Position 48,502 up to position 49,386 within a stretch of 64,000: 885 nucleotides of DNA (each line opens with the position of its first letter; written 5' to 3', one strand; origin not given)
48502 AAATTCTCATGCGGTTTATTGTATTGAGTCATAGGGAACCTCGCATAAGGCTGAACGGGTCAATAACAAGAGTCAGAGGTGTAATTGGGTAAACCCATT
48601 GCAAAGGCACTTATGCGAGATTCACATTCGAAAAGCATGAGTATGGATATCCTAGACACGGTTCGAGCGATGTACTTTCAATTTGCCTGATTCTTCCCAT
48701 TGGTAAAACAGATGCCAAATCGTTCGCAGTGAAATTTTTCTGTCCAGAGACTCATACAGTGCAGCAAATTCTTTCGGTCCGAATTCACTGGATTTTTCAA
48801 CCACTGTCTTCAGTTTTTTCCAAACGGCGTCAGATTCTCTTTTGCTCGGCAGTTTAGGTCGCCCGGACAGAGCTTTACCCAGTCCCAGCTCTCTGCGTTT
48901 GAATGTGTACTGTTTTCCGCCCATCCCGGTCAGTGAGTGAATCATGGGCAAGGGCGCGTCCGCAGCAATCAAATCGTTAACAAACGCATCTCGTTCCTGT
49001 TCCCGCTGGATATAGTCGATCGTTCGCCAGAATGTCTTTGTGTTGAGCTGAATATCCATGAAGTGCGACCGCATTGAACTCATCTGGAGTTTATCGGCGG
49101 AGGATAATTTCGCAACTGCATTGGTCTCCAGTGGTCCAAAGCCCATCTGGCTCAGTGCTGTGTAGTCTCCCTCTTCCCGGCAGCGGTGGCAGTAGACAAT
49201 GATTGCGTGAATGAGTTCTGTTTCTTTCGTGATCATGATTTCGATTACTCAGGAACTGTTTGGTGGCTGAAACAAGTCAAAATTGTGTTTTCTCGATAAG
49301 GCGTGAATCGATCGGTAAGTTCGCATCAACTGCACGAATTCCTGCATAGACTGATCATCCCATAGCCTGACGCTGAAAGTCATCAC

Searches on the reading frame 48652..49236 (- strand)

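Call 22: search_protein_families(library=pfam, proteins=[window:48652-49236:-])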
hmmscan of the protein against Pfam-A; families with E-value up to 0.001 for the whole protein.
window:48652-49236:- (194 aa): 1 family
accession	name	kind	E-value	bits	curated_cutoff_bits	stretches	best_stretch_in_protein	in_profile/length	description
PF11198.13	DUF2857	-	2.1e-27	96.3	36.8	1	11-182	3-173/174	Protein of unknown function (DUF2857)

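Call 71: search_protein_families(library=ncbifam, proteins=[window:48652-49236:-], max_evalue=0.00001)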
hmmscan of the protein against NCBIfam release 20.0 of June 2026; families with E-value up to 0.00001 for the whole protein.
window:48652-49236:- (194 aa): 0 families
